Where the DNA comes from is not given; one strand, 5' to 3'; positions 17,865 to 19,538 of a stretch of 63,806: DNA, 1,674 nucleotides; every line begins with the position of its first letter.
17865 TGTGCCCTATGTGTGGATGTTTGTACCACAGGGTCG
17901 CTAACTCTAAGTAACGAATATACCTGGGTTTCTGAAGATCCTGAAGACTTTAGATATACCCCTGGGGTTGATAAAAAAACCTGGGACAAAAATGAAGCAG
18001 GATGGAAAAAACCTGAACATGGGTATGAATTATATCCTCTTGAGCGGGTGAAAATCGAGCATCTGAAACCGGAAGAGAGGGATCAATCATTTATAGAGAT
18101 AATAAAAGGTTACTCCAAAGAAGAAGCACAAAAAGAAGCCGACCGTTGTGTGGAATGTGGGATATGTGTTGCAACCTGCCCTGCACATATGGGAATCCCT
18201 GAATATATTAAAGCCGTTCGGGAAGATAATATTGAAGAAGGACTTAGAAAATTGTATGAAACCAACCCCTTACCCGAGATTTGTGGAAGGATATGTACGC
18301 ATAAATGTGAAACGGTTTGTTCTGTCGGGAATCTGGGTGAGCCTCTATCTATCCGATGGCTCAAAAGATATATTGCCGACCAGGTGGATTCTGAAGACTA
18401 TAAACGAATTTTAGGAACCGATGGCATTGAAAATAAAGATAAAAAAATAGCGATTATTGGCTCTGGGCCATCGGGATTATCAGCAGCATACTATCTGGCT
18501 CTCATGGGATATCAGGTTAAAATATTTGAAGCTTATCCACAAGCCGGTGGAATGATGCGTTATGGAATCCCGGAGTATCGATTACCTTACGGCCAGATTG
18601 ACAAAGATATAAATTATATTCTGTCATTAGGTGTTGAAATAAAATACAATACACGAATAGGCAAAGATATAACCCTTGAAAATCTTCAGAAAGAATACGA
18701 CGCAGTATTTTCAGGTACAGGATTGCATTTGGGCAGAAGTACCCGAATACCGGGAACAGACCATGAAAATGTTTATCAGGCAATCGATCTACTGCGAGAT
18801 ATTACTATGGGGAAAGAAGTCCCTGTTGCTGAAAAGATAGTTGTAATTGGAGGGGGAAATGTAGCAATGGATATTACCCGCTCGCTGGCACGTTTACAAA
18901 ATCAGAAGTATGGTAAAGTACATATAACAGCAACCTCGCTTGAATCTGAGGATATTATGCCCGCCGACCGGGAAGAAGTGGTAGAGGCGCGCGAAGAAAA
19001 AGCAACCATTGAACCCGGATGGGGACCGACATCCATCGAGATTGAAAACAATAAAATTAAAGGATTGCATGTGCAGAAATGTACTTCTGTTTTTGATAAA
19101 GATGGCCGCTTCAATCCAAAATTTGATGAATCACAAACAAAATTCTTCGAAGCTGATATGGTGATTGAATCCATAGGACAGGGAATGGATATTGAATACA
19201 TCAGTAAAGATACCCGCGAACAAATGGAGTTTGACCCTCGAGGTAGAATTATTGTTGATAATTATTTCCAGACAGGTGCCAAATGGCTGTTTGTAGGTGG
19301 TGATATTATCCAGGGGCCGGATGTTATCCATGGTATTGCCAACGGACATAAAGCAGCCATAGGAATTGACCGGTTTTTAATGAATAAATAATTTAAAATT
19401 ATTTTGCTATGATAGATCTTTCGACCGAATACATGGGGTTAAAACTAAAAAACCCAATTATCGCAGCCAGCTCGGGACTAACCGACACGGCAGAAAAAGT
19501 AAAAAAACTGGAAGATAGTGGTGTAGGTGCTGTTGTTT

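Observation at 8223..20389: Mrp + Mbx/MBS-type ion-pumping module hard-wired to a GltD/NfnB-like flavoprotein and a DHOD-like FMN protein: candidate undescribed respiratory complex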

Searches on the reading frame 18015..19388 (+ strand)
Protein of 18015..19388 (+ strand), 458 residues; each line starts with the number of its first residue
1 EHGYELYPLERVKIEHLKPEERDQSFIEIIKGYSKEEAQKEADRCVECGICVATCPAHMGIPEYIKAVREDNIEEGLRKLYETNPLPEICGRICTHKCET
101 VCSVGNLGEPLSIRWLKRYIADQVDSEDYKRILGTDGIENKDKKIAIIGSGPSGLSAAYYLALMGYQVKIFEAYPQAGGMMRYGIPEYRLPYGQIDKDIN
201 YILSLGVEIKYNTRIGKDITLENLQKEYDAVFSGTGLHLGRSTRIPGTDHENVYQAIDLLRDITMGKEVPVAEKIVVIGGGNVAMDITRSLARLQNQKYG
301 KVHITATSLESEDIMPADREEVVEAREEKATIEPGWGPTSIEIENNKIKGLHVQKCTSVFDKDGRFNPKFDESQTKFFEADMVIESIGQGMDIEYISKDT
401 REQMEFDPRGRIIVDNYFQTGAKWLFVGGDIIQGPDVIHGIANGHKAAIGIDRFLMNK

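Call 57: search_solved_structures(query=window:18015-19388:+, max_evalue=1e-60, show_alignments=5)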
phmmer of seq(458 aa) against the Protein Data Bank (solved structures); distinct sequences matched with E-value up to 1e-60: 6.
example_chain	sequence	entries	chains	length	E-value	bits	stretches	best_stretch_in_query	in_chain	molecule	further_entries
9n5u_A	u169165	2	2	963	2.4e-79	270.3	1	46-457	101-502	NfnA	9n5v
4ylf_B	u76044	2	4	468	4.4e-78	266.1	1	14-455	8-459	Dihydropyrimidine dehydrogenase subunit A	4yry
5vj7_A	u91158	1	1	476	1.5e-76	261.1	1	10-457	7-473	Oxidoreductase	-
9bov_A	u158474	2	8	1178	3.1e-76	260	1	50-457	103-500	Molybdopterin oxidoreductase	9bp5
5jca_L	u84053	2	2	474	1e-74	255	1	16-456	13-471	NADH-dependent Ferredoxin:NADP Oxidoreductase (NfnI) subunit alpha | NADH-dependent Ferredoxin:NADP Oxidoreductase subunit alpha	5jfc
8oh5_C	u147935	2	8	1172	3.7e-74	253.2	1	50-455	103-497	Formate dehydrogenase-O, major subunit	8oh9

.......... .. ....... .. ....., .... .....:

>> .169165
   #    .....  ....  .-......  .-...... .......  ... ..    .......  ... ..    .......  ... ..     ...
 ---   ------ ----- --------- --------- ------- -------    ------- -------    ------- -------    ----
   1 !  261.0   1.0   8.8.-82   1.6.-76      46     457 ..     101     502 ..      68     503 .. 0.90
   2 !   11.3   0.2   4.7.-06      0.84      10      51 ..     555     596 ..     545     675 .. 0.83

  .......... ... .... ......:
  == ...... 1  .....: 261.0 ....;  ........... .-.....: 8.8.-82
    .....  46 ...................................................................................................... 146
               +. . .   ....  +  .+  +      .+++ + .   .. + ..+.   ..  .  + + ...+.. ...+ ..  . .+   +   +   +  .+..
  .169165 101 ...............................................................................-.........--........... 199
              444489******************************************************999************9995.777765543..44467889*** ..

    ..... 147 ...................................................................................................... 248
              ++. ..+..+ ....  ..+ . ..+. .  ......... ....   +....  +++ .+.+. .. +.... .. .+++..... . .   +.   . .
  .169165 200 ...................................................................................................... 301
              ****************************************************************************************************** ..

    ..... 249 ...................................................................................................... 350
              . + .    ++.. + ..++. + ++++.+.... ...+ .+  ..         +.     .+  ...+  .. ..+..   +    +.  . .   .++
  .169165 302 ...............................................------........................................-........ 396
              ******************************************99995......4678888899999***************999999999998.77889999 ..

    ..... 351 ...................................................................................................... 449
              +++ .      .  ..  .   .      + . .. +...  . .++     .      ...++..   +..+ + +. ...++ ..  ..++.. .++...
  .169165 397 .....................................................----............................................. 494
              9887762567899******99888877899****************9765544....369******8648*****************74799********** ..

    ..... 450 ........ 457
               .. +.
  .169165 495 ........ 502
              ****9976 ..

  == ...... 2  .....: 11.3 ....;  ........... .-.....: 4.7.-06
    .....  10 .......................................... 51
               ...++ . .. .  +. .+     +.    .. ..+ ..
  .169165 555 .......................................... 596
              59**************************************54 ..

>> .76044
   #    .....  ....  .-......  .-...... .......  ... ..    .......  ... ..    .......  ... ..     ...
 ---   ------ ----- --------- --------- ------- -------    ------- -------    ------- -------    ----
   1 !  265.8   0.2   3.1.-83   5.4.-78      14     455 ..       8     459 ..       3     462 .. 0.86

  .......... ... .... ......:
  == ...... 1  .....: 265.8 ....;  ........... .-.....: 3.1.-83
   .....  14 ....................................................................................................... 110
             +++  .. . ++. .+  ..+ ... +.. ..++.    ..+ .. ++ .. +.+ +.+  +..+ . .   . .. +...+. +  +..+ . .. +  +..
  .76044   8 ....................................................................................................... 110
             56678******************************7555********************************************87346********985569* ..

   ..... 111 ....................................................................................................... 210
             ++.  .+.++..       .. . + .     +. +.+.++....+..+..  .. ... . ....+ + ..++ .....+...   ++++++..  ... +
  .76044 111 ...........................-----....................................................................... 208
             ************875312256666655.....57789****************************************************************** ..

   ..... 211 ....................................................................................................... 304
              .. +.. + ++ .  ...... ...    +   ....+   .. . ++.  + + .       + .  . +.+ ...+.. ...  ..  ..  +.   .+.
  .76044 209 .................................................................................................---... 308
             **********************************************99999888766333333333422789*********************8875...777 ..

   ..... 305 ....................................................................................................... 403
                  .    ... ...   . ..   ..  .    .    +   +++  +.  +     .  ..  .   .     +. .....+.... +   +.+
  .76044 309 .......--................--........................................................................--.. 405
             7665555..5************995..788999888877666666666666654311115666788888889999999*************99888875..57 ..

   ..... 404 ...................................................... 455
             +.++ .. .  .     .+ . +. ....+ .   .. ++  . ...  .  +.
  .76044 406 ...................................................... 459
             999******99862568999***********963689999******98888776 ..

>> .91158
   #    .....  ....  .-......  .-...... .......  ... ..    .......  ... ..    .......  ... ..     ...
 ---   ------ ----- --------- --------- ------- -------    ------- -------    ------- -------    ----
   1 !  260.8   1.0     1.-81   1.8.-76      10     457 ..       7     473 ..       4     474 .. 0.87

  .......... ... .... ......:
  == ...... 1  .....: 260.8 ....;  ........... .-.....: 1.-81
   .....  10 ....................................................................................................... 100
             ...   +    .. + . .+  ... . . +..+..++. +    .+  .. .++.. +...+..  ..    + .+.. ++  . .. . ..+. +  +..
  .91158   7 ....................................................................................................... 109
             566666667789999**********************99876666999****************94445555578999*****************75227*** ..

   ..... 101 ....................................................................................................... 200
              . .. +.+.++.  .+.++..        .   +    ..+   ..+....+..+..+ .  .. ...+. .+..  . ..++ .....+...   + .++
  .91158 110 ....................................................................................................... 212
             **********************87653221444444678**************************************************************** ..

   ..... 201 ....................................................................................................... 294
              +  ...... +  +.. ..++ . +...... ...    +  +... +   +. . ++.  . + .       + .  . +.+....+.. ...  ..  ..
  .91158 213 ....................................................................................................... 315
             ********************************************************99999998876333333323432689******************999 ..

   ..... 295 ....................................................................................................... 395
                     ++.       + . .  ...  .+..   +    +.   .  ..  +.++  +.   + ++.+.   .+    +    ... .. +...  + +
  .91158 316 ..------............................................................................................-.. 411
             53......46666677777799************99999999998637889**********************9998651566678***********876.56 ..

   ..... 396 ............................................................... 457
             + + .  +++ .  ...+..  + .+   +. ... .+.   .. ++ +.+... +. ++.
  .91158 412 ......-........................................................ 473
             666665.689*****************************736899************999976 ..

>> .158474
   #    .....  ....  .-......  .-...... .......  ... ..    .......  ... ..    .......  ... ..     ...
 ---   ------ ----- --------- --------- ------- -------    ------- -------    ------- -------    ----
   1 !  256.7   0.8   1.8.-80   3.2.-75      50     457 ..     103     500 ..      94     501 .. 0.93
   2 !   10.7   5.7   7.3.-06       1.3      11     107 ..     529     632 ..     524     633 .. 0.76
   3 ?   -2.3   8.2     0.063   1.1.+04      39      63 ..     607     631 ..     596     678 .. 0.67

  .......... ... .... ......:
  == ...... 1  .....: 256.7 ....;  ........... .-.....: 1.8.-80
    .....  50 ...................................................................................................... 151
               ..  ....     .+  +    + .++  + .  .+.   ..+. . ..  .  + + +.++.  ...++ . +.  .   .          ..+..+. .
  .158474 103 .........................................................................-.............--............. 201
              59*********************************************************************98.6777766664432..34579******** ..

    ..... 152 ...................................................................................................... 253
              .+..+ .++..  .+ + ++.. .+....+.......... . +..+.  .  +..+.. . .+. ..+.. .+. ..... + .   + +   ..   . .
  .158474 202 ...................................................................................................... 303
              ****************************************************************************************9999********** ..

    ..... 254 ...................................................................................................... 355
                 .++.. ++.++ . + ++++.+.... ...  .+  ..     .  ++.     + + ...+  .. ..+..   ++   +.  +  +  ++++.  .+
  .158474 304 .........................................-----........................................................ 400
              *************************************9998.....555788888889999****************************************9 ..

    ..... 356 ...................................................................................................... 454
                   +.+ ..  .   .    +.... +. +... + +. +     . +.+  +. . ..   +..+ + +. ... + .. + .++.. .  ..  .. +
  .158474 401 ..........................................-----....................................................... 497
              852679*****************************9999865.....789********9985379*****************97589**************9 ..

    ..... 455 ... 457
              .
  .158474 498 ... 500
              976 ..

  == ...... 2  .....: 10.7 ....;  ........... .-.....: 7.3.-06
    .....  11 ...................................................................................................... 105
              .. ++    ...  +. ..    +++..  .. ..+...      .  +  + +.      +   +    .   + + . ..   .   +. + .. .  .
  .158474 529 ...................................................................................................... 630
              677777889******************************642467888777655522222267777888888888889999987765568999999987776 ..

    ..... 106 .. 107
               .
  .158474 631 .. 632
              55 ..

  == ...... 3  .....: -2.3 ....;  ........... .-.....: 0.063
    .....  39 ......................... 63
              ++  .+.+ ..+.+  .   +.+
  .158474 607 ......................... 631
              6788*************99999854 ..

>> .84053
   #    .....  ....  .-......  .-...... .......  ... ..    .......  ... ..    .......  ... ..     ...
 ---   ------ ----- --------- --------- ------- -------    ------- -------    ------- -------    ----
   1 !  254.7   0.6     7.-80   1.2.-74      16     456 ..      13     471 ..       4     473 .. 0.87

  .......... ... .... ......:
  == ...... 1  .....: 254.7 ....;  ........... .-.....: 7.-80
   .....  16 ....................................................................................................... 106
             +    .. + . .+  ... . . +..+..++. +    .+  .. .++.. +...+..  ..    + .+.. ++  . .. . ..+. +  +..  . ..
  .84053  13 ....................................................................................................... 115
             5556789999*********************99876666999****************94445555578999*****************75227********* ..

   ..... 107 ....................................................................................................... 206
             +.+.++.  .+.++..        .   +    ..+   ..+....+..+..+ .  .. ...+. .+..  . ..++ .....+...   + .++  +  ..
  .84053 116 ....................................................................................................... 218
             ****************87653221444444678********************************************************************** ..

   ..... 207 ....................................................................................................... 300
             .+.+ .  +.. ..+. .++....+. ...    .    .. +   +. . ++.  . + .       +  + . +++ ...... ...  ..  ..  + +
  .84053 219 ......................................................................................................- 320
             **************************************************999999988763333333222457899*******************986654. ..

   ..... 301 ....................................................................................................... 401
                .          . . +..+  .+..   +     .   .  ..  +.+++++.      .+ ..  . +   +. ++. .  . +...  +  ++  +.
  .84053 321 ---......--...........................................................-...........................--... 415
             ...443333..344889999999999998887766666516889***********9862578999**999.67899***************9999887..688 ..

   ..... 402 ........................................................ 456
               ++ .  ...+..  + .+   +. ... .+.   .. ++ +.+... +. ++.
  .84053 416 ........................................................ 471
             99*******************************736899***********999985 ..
